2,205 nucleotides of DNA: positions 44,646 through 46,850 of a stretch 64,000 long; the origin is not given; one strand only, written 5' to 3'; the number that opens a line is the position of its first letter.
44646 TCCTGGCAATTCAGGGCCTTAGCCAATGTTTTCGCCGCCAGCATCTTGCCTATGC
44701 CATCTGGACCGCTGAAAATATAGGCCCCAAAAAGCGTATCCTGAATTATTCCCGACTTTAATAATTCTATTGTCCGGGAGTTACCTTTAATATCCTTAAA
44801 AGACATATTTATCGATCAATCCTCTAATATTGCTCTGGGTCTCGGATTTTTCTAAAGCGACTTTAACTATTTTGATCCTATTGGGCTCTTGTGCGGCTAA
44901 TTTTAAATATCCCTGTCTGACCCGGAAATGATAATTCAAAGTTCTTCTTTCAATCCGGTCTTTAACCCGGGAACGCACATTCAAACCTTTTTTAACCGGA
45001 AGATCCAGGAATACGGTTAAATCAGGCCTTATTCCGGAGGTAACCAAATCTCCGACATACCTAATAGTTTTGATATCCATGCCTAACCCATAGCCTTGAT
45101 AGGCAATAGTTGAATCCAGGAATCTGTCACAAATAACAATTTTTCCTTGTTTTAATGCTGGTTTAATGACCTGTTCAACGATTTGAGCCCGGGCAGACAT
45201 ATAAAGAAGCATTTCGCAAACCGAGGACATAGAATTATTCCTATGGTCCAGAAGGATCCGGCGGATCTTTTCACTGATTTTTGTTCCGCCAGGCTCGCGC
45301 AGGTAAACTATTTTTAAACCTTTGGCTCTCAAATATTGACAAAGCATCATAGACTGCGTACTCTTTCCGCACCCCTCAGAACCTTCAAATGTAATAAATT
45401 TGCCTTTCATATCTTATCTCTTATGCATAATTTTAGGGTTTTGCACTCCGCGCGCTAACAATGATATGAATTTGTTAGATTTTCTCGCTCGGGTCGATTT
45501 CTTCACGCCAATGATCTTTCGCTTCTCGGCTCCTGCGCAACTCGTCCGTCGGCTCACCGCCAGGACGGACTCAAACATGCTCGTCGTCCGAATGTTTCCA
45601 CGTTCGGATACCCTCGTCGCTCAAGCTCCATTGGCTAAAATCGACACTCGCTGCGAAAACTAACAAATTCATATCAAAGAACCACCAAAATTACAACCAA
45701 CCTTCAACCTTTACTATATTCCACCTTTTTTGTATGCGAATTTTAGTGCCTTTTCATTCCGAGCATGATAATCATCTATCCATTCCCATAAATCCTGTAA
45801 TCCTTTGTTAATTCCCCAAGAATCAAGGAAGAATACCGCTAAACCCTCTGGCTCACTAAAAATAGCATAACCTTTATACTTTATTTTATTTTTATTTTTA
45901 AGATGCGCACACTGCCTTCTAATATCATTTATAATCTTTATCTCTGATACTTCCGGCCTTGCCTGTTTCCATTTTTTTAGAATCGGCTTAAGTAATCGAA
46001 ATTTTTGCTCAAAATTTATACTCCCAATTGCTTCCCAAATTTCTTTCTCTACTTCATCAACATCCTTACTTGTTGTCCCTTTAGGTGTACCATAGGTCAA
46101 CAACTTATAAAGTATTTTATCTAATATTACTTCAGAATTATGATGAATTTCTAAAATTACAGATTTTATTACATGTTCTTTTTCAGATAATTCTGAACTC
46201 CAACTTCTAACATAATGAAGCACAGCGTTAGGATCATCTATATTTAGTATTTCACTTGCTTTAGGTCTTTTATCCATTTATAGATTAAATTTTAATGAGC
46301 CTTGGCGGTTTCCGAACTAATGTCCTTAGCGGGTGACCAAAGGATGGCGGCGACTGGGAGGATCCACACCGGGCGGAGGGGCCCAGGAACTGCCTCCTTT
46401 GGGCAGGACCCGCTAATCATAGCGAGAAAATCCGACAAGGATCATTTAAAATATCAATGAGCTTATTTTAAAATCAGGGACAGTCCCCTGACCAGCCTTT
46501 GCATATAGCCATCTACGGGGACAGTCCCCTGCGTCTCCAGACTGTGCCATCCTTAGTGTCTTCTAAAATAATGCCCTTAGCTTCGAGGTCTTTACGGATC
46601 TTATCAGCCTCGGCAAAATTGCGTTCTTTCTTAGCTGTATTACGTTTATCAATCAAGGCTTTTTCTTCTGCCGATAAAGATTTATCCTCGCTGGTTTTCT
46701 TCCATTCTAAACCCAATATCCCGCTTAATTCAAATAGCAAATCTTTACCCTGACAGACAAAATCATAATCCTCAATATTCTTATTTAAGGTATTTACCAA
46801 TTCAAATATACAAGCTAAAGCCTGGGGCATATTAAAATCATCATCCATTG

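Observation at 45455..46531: AT-rich orphan ORF bracketed by two GC-rich structured elements between tmk and cysS - candidate small mobile cassette or RNA-protein module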

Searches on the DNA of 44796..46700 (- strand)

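Call 5: search_rna_families(source=window, start=45300, end=46700, threshold=evalue, max_evalue=10, show_alignments=4)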
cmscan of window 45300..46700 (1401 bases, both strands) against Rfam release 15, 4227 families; matches with E-value up to 10: 5.
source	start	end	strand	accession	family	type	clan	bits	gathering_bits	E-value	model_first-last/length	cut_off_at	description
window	46132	46196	+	RF00145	snoZ105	Gene; snRNA; snoRNA; CD-box;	-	21.3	45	1.1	1-72/72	no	Small nucleolar RNA Z105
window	46128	46222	-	RF00474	snosnR57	Gene; snRNA; snoRNA; CD-box;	-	19.5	50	9.4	1-95/95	no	Small nucleolar RNA snR57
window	46134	46201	+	RF00570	SNORD64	Gene; snRNA; snoRNA; CD-box;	CL00069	18.8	40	2.1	1-67/67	no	Small Nucleolar RNA SNORD64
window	46157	46217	-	RF01281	snoR35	Gene; snRNA; snoRNA; CD-box;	CL00053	17.7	40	0.73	1-81/81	no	Small nucleolar RNA snoR35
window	45676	45696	-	RF03797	mir-9235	Gene; miRNA;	-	15.8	95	8.1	1-70/70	no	mir-9235 microRNA precursor family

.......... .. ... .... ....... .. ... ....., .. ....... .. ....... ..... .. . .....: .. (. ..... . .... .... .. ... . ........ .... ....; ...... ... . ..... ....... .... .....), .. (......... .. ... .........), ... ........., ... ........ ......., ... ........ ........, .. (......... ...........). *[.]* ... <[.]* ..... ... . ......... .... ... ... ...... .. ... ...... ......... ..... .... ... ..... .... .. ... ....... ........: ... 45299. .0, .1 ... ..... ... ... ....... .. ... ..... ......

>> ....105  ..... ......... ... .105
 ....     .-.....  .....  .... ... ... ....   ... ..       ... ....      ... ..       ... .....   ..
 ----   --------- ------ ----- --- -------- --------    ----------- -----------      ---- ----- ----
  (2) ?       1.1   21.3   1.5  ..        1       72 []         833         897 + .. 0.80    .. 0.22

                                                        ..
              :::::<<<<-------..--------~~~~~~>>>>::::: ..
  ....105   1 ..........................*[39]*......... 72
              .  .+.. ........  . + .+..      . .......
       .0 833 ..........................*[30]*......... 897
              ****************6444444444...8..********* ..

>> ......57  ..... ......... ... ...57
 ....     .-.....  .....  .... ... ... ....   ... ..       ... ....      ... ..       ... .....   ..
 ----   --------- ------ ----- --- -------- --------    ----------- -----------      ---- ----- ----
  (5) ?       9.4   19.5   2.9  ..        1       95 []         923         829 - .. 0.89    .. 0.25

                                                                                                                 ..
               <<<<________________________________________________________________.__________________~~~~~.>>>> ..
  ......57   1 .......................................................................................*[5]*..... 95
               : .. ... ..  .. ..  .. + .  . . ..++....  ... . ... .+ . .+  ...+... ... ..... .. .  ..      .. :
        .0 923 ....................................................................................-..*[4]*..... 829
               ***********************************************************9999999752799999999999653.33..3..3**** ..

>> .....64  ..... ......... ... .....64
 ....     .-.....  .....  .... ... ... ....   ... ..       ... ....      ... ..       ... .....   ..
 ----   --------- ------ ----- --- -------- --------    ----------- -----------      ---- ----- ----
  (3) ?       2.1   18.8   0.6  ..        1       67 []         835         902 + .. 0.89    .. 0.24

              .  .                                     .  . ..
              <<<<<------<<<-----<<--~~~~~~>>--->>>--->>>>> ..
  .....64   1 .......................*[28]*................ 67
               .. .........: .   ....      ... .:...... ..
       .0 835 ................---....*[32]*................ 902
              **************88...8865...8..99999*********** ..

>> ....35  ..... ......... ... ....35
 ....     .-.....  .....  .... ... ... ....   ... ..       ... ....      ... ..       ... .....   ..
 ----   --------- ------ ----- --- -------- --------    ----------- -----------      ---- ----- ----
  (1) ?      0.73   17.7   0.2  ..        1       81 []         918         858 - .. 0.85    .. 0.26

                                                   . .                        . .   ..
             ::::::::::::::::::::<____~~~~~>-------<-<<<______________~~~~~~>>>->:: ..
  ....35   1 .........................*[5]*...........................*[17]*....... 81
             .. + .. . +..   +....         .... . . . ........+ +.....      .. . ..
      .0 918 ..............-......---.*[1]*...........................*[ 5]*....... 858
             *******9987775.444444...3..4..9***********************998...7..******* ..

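Call 67: build_rna_model(alignment_id=A5)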
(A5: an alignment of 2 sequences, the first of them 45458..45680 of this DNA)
Model R1 built from alignment A5 (2 sequences, 237 columns); structure: RNAalifold consensus.
model positions 237; base pairs 65; branch points 1; effective number of sequences 0.87; information 0.589 bits per position. Calibrated on 0.2 Mb of random sequence (short: E-values are rough).
structure used (alignment columns):
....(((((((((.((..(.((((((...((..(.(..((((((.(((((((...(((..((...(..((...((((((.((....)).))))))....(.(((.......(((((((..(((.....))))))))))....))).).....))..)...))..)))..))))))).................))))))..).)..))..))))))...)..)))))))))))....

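Call 68: search_with_rna_model(model_id=R1, sources=[window, L001, L003, L005, L132, L133, L134, L135, L136, L137, L138, L139, L140, L141, L142, L143, L144, L145, L146, L147, L148, L149, L150, L151, L152, L153, L154, L155, L156, L157, L158, L159, L160, L161, L162, L163, L164, L165, L166, L167, L168, L169, L170, L212, L213, L214, L215], max_evalue=10)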
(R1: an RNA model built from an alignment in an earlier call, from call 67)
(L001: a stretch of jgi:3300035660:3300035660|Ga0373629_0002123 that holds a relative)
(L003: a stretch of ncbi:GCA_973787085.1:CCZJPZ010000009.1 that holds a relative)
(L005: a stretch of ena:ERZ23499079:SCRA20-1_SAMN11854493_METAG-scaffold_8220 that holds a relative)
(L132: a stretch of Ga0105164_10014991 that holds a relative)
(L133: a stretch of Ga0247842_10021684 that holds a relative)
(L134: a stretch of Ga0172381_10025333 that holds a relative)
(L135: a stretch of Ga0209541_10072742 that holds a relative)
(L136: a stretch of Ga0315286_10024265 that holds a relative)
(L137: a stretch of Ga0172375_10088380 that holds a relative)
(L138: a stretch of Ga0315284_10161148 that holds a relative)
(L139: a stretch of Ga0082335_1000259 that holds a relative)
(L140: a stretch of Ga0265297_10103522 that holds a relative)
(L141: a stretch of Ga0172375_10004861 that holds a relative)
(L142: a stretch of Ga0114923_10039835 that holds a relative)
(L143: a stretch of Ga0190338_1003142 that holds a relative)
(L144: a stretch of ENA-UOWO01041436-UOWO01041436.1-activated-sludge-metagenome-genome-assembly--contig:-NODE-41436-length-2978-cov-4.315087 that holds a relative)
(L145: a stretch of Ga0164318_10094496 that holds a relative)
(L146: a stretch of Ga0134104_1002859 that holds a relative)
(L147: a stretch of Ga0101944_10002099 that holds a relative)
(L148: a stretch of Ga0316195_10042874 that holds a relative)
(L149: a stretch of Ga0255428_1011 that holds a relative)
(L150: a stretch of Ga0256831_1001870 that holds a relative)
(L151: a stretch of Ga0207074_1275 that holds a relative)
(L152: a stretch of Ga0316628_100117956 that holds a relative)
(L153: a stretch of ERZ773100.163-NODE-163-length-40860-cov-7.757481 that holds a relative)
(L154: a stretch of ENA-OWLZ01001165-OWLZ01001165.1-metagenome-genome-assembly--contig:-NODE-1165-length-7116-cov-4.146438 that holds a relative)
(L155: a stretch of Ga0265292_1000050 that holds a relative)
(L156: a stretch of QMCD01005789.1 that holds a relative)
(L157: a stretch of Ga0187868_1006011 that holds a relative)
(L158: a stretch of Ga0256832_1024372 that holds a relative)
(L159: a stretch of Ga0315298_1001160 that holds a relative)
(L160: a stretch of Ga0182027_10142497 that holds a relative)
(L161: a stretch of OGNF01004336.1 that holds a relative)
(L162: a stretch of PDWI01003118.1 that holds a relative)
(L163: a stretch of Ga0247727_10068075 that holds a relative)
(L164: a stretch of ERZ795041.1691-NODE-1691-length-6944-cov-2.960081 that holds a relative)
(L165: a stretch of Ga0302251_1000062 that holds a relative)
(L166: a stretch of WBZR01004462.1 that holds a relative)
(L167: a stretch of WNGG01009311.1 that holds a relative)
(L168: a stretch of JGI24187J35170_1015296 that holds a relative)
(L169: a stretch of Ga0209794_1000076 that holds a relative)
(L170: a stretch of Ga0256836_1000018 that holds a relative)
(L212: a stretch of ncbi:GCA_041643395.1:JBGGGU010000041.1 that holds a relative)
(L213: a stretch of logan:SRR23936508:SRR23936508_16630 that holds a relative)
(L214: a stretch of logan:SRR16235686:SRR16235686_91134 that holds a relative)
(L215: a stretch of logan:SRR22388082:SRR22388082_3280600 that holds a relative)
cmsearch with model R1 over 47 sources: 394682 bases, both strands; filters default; matches with E-value up to 10: 3.
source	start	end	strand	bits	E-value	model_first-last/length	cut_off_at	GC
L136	4771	5003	+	272.6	5.6e-67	1-237/237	no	0.55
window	45458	45680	-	262.3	2.3e-64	1-237/237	no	0.49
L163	3716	3757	+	9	2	1-237/237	no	0.67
